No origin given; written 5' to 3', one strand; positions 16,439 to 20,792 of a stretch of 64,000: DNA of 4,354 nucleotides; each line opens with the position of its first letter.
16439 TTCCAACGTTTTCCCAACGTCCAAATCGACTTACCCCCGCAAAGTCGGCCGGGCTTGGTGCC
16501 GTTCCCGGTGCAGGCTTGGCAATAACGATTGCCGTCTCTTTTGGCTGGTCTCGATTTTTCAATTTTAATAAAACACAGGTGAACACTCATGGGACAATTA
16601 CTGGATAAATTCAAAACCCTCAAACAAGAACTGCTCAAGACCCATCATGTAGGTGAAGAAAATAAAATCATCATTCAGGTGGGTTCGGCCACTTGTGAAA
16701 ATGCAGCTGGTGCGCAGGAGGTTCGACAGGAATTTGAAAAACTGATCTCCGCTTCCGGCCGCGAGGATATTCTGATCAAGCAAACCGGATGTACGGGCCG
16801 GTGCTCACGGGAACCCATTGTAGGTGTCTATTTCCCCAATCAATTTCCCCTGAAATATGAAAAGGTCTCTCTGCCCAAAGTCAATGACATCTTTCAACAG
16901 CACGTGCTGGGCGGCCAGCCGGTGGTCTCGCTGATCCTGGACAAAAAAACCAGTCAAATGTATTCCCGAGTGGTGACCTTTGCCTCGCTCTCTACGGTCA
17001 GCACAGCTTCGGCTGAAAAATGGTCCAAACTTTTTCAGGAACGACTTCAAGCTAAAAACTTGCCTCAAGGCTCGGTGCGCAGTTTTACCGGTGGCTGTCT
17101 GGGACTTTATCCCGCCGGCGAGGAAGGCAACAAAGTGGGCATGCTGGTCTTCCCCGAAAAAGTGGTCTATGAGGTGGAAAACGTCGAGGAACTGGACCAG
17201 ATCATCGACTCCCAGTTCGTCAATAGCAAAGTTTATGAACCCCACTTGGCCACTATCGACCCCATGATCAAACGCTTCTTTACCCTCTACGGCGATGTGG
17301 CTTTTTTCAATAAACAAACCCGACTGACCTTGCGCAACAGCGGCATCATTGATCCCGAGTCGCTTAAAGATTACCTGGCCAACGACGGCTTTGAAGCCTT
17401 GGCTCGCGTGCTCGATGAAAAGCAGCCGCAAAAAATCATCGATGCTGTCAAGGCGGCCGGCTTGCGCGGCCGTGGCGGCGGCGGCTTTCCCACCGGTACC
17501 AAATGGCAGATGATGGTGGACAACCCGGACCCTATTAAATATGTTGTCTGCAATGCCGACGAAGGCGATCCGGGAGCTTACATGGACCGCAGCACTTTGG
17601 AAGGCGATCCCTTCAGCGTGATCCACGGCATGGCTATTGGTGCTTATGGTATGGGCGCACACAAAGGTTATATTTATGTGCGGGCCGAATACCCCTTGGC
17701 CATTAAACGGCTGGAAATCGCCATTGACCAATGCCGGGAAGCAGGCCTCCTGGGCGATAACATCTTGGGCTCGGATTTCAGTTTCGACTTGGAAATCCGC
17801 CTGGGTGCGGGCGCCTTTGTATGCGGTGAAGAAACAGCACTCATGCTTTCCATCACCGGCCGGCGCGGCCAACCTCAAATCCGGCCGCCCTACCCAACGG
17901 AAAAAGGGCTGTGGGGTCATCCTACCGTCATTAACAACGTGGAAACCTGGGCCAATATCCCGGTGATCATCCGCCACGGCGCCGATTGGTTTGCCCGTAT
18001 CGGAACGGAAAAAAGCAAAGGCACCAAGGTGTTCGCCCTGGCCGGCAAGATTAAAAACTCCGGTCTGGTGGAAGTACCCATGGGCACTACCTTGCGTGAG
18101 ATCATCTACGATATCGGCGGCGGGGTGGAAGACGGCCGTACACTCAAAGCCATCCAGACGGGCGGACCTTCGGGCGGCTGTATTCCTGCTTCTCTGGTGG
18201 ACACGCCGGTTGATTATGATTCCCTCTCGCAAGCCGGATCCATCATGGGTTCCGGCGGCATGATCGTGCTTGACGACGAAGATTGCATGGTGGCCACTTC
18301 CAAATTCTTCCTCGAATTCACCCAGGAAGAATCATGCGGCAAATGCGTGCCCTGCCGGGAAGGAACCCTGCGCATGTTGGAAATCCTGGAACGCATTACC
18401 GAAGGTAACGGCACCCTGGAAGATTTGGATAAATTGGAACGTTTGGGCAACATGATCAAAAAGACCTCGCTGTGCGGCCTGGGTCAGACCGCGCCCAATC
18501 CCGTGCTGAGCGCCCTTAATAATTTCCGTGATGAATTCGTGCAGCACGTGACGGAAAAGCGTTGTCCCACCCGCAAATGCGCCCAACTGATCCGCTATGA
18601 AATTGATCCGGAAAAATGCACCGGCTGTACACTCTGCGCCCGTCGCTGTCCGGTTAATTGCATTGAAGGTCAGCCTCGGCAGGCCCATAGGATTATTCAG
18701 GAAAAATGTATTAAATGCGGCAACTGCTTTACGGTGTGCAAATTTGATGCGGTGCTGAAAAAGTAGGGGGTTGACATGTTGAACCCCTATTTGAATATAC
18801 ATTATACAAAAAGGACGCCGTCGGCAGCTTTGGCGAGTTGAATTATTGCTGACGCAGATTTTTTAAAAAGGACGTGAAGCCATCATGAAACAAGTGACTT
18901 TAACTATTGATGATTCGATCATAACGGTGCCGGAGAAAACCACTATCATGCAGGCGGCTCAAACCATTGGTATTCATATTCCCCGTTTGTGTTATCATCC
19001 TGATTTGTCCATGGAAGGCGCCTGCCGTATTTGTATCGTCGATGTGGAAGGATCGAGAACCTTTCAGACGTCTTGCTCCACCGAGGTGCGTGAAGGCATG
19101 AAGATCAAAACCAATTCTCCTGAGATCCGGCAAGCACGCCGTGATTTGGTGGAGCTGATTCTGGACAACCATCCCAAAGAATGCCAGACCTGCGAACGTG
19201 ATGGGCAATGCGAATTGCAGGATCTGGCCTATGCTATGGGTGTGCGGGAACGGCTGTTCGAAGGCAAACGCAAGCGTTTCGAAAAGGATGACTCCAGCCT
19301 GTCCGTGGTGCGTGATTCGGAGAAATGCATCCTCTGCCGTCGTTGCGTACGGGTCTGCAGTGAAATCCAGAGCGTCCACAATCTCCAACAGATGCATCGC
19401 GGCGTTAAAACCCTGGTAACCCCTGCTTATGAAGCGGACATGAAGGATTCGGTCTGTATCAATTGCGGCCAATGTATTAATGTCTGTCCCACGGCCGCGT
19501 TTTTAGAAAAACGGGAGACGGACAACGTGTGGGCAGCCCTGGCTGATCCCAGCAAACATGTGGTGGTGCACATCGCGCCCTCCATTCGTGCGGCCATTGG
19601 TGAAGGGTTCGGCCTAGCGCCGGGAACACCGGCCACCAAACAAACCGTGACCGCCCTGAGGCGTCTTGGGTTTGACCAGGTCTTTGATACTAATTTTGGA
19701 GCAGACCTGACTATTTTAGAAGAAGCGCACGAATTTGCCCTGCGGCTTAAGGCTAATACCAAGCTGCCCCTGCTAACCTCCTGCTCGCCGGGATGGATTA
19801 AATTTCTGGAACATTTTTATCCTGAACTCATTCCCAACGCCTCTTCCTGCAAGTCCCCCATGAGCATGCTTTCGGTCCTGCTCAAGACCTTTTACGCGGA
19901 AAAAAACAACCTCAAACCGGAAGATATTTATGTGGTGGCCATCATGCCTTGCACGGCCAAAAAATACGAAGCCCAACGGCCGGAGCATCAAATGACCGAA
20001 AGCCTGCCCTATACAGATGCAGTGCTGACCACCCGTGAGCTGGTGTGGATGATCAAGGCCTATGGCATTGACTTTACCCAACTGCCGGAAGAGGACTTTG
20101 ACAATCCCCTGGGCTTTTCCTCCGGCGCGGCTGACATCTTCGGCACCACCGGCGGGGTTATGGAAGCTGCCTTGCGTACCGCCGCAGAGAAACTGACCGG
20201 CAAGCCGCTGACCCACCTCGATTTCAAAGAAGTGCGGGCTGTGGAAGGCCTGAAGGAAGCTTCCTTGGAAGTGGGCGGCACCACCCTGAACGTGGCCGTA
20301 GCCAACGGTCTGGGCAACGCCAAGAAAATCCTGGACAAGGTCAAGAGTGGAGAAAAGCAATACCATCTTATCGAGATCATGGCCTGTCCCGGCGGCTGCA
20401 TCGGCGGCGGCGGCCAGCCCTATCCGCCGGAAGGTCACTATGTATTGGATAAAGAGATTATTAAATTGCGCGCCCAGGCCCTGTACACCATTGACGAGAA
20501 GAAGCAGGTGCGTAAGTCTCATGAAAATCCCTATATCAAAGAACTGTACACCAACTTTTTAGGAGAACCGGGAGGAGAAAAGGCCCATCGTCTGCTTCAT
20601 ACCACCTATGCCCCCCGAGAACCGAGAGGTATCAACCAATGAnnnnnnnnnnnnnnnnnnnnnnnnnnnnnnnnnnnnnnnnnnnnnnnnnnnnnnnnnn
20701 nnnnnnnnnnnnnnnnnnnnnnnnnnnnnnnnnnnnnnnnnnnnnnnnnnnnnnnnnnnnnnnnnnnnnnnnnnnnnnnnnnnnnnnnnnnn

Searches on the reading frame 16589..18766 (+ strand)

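Call 34: search_protein_families(library=ncbifam, proteins=[window:16589-18766:+], max_evalue=0.00001)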
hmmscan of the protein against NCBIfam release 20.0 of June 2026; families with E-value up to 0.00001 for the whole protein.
window:16589-18766:+ (725 aa): 19 families
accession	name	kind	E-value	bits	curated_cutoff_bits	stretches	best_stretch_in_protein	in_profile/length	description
TIGR01959.1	nuoF_fam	equivalog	1.6e-148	494.5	558.65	1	256-654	11-410/410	NADH-quinone oxidoreductase subunit NuoF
NF010120.0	PRK13596.1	equivalog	8.1e-116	387.1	389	1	266-659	27-422/433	NADH-quinone oxidoreductase subunit NuoF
NF008436.0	PRK11278.1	equivalog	9.5e-115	384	749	1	246-662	14-434/448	NADH-quinone oxidoreductase subunit NuoF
TIGR04481.1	PR_assoc_PrdC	equivalog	1.3e-11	44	490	1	279-530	72-286/425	proline reductase-associated electron transfer protein PrdC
TIGR01944.1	rnfB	subfamily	2.1e-11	43.7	68.7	1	672-722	110-160/190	RnfABCDGE type electron transport complex subunit B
NF005415.0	PRK06991.1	equivalog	8.2e-10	38.8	281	1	671-721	81-131/284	electron transport complex subunit RsxB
NF003454.1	PRK05035.1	equivalog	2.3e-09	36.3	345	1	275-530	118-335/556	electron transport complex subunit RsxC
NF058577.1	FdxA_fam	equivalog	8.3e-09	35.5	65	1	675-721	7-52/52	4Fe-4S ferredoxin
NF041613.1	fdxn_Azotob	equivalog_domain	9e-09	35.6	195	0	39-113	26-98/107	2Fe-2S ferredoxin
TIGR01945.1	rnfC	subfamily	4.7e-08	32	245.95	1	275-380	116-219/435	RnfABCDGE type electron transport complex subunit C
NF041612.1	fdxn_Clost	equivalog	6e-08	33.2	150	0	50-115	38-100/102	2Fe-2S ferredoxin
NF003475.0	PRK05113.1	equivalog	1.2e-07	31.8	203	1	671-721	109-159/190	electron transport complex subunit RsxB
NF040770.1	hetero_SS_HdrA2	exception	1.1e-06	27.1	1100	1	670-723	572-624/777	CoB-CoM heterodisulfide reductase HdrA2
TIGR03294.1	FrhG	equivalog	1.8e-06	27.9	245.5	1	649-718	146-216/228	coenzyme F420 hydrogenase subunit gamma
NF043039.1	HgcAB_like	equivalog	1.8e-06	27.8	285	1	665-722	290-349/350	HgcAB-like fusion protein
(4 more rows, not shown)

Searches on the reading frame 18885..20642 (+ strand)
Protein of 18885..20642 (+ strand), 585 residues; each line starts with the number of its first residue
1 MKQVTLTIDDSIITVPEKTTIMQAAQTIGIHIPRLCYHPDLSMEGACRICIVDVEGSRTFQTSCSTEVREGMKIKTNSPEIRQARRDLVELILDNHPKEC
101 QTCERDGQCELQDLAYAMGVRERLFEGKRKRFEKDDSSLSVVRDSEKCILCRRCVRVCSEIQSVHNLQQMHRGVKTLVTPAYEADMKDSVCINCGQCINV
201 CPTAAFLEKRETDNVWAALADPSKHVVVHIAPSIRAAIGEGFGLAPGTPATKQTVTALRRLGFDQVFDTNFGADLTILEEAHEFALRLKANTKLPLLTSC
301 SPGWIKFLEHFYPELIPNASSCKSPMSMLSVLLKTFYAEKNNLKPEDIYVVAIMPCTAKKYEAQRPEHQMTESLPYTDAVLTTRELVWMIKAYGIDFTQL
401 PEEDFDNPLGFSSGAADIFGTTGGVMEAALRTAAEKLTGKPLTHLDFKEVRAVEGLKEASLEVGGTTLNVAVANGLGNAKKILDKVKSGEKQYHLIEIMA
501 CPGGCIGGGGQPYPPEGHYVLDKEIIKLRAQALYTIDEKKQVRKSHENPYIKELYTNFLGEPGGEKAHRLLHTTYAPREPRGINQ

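Call 34: search_protein_families(library=ncbifam, proteins=[window:18885-20642:+], max_evalue=0.00001)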
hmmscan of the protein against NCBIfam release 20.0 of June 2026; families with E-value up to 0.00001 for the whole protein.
window:18885-20642:+ (585 aa): 16 families
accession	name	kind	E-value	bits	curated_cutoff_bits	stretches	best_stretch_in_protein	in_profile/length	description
NF040763.1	FeFe_hydrog_A6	exception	2.8e-260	864.6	765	1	4-578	1-571/571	NADH-dependent [FeFe] hydrogenase, group A6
NF040762.1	Hydr_FeFe_Clost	exception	2.3e-184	614.2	900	1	5-575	2-571/572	ferredoxin hydrogenase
TIGR02512.1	FeFe_hydrog_A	subfamily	1.8e-153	510.9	405.95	1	140-512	1-373/375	[FeFe] hydrogenase, group A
TIGR04105.1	FeFe_hydrog_B1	subfamily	1.6e-56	192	450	2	144-447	140-420/462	monomeric [FeFe] hydrogenase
NF005745.0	PRK07569.1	equivalog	3.7e-56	190.1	333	1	1-212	1-213/238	bidirectional hydrogenase complex protein HoxU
TIGR01973.1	NuoG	equivalog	4.3e-54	184.3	470.05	1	6-210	1-202/606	NADH-quinone oxidoreductase subunit NuoG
NF005895.0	PRK07860.1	equivalog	2.4e-44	151.5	802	1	2-206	16-220/811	NADH-quinone oxidoreductase subunit G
NF006305.0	PRK08493.1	equivalog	1.2e-39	136.1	591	1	4-216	2-233/819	NADH-quinone oxidoreductase subunit G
NF009454.0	PRK12814.1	equivalog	4.9e-28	97.9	916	1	1-103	1-104/657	putative NADPH-dependent glutamate synthase small subunit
TIGR01971.1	NuoI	subfamily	2.5e-08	33.5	113.05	1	138-213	34-105/121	NADH-quinone oxidoreductase, chain I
NF004537.0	PRK05888.1-3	equivalog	1.6e-07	31.1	163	1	146-206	68-130/204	NADH-quinone oxidoreductase subunit NuoI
TIGR00403.1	ndhI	equivalog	1e-06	28.5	302.35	1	145-206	61-119/183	NAD(P)H-quinone oxidoreductase subunit I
NF042909.1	FMH_DH_FwdF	exception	2.2e-06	27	375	1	143-207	96-156/336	tungsten-dependent formylmethanofuran dehydrogenase subunit FwdF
TIGR02912.1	sulfite_red_C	equivalog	7.3e-06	25.2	324.1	0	144-211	167-223/314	sulfite reductase subunit C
NF004538.0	PRK05888.1-4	equivalog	7.8e-06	25.6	135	0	145-212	60-123/162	NADH-quinone oxidoreductase subunit NuoI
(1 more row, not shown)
